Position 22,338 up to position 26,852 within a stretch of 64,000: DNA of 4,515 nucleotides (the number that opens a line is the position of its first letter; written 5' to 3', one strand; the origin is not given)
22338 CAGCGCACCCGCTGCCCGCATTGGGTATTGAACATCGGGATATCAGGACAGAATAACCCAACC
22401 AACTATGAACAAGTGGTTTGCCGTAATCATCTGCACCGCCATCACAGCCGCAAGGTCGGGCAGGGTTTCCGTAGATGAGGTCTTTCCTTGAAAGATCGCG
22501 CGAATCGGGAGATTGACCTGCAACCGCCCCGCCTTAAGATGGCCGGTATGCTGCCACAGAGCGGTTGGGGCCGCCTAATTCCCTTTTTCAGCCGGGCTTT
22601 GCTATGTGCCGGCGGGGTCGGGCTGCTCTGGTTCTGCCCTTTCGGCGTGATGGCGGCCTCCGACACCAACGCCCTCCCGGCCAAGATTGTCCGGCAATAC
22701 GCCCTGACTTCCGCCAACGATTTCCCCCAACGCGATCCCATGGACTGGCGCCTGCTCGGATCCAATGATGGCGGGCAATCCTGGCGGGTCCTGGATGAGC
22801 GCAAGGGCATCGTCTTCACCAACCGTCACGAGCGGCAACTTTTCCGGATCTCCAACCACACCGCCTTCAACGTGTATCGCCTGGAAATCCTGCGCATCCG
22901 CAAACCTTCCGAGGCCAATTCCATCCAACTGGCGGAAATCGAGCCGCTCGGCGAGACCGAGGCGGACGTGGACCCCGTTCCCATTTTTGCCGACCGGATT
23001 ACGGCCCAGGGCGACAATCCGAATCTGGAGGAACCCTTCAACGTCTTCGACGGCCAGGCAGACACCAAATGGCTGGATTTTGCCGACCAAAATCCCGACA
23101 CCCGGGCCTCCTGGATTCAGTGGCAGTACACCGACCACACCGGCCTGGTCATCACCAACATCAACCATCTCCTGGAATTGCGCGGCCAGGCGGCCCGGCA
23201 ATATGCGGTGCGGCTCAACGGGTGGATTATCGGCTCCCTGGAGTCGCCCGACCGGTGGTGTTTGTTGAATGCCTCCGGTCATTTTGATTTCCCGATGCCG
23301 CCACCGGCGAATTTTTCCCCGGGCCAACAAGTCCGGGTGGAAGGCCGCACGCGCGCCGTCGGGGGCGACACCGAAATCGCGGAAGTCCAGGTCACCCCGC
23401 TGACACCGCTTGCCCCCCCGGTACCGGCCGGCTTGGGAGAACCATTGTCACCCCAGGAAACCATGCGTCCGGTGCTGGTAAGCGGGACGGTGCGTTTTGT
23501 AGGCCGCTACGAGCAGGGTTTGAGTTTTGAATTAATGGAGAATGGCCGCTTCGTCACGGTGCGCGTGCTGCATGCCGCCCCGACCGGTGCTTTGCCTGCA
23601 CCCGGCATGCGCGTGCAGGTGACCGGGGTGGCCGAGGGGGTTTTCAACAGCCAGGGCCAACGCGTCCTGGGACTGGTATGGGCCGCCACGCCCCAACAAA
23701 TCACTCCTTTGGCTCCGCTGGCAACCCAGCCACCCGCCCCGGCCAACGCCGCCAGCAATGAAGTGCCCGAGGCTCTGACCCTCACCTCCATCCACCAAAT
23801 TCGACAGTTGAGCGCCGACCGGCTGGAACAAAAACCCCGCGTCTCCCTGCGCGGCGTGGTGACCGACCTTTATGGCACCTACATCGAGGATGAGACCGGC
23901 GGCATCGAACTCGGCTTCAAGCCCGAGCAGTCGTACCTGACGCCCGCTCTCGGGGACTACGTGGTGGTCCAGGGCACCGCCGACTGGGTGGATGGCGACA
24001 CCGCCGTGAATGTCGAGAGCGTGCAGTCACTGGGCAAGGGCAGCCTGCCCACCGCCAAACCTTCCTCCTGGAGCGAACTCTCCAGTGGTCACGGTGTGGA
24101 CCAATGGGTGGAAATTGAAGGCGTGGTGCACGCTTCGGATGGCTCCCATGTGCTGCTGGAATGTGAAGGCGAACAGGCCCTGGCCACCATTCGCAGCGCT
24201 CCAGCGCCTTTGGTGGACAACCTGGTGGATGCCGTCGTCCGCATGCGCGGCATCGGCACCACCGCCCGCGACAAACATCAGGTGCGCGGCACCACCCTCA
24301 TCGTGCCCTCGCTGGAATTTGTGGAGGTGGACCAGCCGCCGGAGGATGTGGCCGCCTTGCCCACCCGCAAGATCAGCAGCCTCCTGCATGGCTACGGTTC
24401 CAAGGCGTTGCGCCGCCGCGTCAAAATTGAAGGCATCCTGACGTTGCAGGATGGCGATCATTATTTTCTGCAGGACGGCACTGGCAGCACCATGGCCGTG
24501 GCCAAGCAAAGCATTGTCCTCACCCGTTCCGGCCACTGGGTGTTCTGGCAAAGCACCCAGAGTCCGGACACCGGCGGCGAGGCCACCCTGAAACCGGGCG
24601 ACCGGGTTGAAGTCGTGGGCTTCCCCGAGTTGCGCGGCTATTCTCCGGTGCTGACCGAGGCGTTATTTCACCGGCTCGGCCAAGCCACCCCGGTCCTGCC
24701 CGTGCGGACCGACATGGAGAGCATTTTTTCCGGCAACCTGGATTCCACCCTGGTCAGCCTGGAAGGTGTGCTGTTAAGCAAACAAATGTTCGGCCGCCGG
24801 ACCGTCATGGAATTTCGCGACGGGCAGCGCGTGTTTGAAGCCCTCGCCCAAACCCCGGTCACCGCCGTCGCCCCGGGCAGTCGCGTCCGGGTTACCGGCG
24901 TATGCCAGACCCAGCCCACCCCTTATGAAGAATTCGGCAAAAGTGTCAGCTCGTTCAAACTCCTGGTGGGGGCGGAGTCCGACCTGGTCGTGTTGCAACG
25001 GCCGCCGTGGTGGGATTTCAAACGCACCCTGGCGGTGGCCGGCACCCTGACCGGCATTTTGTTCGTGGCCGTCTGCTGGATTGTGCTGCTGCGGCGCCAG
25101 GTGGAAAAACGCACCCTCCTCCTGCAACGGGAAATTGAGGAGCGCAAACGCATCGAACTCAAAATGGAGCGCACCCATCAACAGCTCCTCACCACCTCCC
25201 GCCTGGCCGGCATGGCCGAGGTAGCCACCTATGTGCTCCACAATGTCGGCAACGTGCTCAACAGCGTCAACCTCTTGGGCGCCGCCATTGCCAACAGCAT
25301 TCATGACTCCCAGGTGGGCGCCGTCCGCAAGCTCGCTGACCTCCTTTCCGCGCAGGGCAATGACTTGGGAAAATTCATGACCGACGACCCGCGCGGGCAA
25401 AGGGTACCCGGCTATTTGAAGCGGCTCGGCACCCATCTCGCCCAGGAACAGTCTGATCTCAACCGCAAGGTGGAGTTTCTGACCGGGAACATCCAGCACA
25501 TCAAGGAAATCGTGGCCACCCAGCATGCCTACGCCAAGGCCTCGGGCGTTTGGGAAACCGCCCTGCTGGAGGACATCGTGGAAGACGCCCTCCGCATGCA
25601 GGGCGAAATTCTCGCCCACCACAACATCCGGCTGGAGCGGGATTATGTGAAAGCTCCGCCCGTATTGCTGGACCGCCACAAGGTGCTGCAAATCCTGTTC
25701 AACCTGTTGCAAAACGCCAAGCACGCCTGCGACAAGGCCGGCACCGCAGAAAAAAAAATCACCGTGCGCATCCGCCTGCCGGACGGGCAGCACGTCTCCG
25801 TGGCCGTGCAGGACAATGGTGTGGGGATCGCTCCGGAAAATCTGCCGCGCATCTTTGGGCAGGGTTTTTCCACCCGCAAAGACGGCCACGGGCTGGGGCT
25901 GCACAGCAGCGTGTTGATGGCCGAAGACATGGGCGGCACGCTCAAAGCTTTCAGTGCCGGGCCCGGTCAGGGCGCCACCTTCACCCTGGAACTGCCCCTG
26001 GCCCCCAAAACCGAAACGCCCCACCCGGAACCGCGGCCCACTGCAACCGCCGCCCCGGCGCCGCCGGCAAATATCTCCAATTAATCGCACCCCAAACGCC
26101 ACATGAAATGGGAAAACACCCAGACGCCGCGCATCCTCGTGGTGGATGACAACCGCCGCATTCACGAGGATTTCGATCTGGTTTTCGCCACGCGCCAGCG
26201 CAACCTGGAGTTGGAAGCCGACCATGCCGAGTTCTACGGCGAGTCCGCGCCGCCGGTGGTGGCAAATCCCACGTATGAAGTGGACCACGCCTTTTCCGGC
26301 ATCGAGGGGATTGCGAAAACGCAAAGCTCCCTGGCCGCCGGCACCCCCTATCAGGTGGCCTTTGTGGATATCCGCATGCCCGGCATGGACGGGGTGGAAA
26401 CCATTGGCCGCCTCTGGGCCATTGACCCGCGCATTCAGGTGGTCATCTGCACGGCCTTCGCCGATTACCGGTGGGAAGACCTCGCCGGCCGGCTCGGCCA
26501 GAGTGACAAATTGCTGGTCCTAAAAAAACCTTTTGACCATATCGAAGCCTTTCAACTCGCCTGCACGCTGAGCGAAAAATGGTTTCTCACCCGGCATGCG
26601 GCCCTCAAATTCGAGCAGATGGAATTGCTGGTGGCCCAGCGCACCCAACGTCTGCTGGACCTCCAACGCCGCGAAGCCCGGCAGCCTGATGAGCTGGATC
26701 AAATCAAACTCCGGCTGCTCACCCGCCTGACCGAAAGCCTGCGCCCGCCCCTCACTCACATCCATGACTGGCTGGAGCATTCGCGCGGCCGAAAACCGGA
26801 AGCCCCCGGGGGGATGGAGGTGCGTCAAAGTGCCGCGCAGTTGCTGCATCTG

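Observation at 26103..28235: Regulator built like the cytoplasmic half of a Bacteroides hybrid two-component system, but with the phosphorelay residues erased and a new intact receiver added in front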

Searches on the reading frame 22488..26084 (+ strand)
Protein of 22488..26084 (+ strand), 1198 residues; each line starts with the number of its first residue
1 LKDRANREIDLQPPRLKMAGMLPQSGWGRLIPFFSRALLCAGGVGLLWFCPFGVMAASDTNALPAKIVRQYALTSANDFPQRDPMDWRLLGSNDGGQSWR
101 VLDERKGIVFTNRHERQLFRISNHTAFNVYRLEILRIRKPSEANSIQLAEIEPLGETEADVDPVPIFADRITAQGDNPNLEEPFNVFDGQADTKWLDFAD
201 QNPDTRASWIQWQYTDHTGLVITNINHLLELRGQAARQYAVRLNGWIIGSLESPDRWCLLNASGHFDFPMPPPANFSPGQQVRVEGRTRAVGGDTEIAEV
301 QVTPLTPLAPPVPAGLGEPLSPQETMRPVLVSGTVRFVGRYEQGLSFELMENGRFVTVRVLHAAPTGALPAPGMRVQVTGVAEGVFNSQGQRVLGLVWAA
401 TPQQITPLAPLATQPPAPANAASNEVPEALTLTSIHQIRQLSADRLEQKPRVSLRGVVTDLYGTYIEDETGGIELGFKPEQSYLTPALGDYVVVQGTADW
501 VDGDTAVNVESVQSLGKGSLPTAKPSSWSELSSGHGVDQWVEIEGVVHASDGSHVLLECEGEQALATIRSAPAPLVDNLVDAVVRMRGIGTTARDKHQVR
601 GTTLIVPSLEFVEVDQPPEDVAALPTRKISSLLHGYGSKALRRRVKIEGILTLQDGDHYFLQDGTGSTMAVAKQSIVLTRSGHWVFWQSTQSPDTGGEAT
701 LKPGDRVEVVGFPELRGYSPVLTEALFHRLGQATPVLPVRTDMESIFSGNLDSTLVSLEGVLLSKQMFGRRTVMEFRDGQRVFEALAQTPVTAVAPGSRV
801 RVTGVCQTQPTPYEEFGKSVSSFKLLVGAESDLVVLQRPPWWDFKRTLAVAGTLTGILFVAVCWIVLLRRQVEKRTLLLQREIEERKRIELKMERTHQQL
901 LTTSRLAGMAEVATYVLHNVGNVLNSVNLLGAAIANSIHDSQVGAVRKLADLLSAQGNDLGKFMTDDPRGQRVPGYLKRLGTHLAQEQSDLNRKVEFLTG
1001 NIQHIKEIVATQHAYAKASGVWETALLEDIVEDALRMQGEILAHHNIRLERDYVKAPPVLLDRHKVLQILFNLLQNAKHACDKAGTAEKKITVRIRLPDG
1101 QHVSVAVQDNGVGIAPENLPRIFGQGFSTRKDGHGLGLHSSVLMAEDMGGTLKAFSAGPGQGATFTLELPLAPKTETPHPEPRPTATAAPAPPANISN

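Call 3: search_protein_families(library=pfam, proteins=[window:22488-26084:+], max_evalue=1)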
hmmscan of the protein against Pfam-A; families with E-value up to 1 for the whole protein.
window:22488-26084:+ (1198 aa): 6 families
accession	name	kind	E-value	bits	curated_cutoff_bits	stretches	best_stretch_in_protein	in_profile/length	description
PF02518.31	HATPase_c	-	3.6e-22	79.3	26.4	1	1062-1172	2-110/111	Histidine kinase-, DNA gyrase B-, and HSP90-like ATPase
PF19135.5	DUF5818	-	6e-06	26.2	27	0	270-292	25-45/57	Protein of unknown function (DUF5818)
PF18914.6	DUF5666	-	0.0018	19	27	0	688-713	23-48/60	Domain of unknown function (DUF5666)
PF14501.12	HATPase_c_5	-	0.0039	17.5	22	1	1063-1153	3-87/102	GHKL domain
PF13589.12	HATPase_c_3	-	0.04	14.4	25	1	1089-1131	20-62/137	Histidine kinase-, DNA gyrase B-, and HSP90-like ATPase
PF17207.9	MCM_OB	-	0.26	11.5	24.8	0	788-808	104-124/126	MCM OB domain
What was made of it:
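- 22539..26084 (+): Partner sensor histidine kinase, 1181 aa from ATG 22539 (an alternative TTG start lies at 22488). It has two TM segments (about aa 20-40 and 830-852) around an ~790-aa periplasmic region, then a canonical kinase core. HATPase_c scores 79 bits (call 3).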

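Call 4: search_protein_families(library=ncbifam, proteins=[window:22488-26084:+], max_evalue=0.1)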
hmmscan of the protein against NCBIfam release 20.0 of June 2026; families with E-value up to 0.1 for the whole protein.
window:22488-26084:+ (1198 aa): 75 families (the best 25 are shown)
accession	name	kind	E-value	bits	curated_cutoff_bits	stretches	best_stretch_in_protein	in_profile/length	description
NF008468.0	PRK11360.1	equivalog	5.6e-27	94.4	646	1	988-1176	427-613/616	two-component system sensor histidine kinase AtoS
NF052574.1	HisKinEspCMyxo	equivalog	1.4e-23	83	1200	1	1003-1189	468-655/785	serine histidine kinase EspC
NF052573.1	HisKinEspAMyxo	equivalog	1.5e-21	76.1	1400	1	1027-1187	466-627/755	serine histidine kinase EspA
NF007688.0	PRK10364.1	equivalog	2.3e-21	76.1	479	1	1024-1173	309-453/460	two-component system sensor histidine kinase ZraS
NF010411.0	PRK13837.1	equivalog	2.3e-20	72.2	647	1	1055-1177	549-681/828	two-component system VirA-like sensor kinase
NF038348.1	T2SS_HK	subfamily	3.2e-20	72.1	450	1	878-1171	296-573/574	histidine kinase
NF041777.1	sens_FixL_Rhizob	equivalog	2e-16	59.7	850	1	1046-1174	360-484/485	sensor protein FixL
NF008543.0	PRK11466.1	equivalog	4.7e-16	57.8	982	1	1030-1176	524-667/914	TMAO reductase system sensor histidine kinase/response regulator TorS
NF046044.1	PnpS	equivalog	1e-15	57.7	400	1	1018-1170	238-390/390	two-component system histidine kinase PnpS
NF011874.0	PRK15347.1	equivalog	3.3e-15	55.2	852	1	1060-1180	508-620/921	two component system sensor kinase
TIGR02916.1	PEP_his_kin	equivalog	3.8e-15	55.5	300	1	1021-1170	543-679/679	XrtA/PEP-CTERM system histidine kinase PrsK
NF008298.1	PRK11086.1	subfamily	6.2e-15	54.6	520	1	1064-1173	422-527/529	DcuS/MalK family sensor histidine kinase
TIGR02956.1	TMAO_torS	equivalog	5.4e-14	51.3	676.5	1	1059-1173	573-684/967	TMAO reductase system sensor histidine kinase/response regulator TorS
NF006800.0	PRK09303.1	equivalog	5.4e-13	48.6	342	1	1022-1174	228-380/383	histidine kinase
NF040691.1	MtrAB_MtrB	equivalog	7.3e-13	48.4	450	1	1023-1176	344-497/507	MtrAB system histidine kinase MtrB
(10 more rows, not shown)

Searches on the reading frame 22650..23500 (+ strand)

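Call 65: search_solved_structures(query=window:22650-23500:+, max_evalue=1, show_alignments=1)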
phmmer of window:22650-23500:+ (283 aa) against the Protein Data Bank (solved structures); distinct sequences matched with E-value up to 1: 1.
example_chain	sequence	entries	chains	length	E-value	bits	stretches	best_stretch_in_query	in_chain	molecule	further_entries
7nsn_A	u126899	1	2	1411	3.1e-26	95.3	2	10-102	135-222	GH92 alpha-1,2-mannosidase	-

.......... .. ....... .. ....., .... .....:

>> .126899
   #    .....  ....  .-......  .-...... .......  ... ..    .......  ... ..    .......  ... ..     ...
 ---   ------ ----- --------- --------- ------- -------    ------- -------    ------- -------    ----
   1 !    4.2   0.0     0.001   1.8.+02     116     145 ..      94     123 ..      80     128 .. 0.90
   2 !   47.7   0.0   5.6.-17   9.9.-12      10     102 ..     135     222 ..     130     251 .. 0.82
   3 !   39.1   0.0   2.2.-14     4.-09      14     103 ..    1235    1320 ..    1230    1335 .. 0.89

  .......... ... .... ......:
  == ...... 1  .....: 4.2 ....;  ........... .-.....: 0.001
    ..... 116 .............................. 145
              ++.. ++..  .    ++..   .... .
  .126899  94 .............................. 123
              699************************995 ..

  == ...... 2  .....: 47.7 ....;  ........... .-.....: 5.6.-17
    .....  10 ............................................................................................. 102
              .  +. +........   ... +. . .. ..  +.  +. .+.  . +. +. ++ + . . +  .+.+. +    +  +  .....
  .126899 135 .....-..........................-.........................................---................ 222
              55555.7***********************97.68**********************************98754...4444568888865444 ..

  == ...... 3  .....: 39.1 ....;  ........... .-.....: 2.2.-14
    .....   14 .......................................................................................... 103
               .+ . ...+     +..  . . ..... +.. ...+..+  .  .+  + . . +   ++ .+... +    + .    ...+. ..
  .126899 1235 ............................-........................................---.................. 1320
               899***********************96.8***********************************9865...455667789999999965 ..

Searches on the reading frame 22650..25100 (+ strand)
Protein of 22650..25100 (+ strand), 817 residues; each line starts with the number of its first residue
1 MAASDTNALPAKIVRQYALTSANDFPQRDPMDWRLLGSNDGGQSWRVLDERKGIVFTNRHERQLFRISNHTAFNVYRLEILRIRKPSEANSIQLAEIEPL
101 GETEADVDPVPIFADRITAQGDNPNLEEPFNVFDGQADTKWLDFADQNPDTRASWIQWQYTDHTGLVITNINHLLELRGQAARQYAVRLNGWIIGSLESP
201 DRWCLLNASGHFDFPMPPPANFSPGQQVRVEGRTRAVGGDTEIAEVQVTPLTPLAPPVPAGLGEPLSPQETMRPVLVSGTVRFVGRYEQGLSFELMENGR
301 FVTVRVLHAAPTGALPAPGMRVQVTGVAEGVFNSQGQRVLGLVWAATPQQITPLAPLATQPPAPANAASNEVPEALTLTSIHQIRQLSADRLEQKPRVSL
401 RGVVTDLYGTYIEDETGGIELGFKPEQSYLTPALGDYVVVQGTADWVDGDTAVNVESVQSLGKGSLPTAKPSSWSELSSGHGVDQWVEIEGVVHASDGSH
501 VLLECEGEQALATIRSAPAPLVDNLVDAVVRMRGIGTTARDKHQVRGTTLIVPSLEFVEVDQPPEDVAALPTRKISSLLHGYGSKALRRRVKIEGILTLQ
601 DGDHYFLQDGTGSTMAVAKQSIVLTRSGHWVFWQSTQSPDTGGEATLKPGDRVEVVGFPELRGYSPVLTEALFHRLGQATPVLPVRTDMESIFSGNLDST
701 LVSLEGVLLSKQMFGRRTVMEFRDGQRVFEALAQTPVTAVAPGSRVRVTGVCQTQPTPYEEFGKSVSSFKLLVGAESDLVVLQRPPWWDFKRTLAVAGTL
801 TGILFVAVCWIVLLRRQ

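Call 52: search_solved_structures(query=window:22650-25100:+, max_evalue=1)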
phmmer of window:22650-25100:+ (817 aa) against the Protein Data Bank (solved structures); distinct sequences matched with E-value up to 1: 1.
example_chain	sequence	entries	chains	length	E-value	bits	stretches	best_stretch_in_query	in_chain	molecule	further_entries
7nsn_A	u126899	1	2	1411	1.8e-23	85.7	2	10-102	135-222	GH92 alpha-1,2-mannosidase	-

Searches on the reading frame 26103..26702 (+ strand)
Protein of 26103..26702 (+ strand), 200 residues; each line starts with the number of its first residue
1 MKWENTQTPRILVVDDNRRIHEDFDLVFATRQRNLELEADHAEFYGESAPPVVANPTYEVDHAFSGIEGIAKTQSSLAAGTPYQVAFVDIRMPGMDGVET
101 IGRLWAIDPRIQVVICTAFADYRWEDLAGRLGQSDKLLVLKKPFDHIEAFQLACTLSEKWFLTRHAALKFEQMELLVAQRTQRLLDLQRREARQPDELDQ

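Call 42: search_solved_structures(query=window:26103-26702:+, max_evalue=0.01, show_alignments=3)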
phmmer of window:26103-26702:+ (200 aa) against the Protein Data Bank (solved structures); distinct sequences matched with E-value up to 0.01: 31.
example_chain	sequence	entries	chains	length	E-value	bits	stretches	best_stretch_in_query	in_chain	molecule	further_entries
2jvj_A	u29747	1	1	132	1.4e-06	31.2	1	84-147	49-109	Sporulation initiation phosphotransferase F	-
2jvi_A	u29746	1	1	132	1.7e-06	30.9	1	84-147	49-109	Sporulation initiation phosphotransferase F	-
1f51_E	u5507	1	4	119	2.9e-06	30.1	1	84-146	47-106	SPORULATION INITIATION PHOSPHOTRANSFERASE F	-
1pey_A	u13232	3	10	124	3e-06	30.1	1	84-146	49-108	Sporulation initiation phosphotransferase F | SPORULATION RESPONSE REGULATORY PROTEIN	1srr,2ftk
3q15_C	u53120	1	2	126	3.2e-06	30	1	84-146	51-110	Sporulation initiation phosphotransferase F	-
1fsp_A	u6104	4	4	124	3.2e-06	30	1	84-146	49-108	STAGE 0 SPORULATION PROTEIN F | SPORULATION RESPONSE REGULATORY PROTEIN | Sporulation initiation phosphotransferase F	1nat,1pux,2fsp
1dc7_A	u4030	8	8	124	3.9e-06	29.7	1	74-152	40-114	NITROGEN REGULATION PROTEIN | NITROGEN REGULATION PROTEIN NR(I) | NTRC RECEIVER DOMAIN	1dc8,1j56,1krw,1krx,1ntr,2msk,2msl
2jvk_A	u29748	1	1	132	9.1e-06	28.5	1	84-146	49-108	Sporulation initiation phosphotransferase F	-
4iga_A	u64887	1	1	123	2.1e-05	27.3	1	40-144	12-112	Chemotaxis protein CheY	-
3a0u_A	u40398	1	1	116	2.1e-05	27.3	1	56-146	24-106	Response regulator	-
1tmy_A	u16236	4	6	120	2.1e-05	27.3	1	40-144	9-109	CHEY PROTEIN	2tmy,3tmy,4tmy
1u0s_Y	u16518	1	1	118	2.2e-05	27.2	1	40-143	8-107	Chemotaxis protein cheY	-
3a0r_B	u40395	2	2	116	3e-05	26.8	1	56-144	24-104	Response regulator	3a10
1yio_A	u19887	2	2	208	9.3e-05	25.2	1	86-189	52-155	response regulatory protein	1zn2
1qkk_A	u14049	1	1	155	0.00011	25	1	84-157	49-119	C4-DICARBOXYLATE TRANSPORT TRANSCRIPTIONAL REGULATORY PROTEIN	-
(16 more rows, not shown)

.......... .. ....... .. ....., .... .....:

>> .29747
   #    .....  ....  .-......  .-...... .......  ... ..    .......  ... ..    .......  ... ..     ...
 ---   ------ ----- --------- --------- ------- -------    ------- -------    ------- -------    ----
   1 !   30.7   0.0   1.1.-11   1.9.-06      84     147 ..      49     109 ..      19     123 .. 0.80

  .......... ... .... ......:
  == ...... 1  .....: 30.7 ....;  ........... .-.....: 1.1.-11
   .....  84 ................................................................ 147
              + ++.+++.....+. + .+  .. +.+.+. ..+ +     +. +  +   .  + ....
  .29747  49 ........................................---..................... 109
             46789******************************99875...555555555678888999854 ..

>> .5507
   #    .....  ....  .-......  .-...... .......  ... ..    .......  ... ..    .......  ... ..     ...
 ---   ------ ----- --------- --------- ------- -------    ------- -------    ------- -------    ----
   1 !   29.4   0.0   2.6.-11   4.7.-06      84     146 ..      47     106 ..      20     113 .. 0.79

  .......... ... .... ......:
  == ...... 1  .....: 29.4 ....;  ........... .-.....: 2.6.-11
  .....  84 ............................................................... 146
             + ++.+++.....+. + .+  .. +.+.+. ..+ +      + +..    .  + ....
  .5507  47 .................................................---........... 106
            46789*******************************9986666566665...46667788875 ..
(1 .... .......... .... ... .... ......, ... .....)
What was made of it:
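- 26124..26537 (+): REC1 (aa 8-145), an intact receiver with D15, D16, D89, T117 and K142. Aligned to Spo0F, NtrC and CheY receivers (call 42).
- Closest known: Spo0F-Spo0B-Spo0A phosphorelay. Same: REC1's best solved match is Spo0F (call 42).
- Checked: Alignment to Spo0F puts D89, T117 and K142 on the phospho-Asp, Thr and Lys (call 42).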
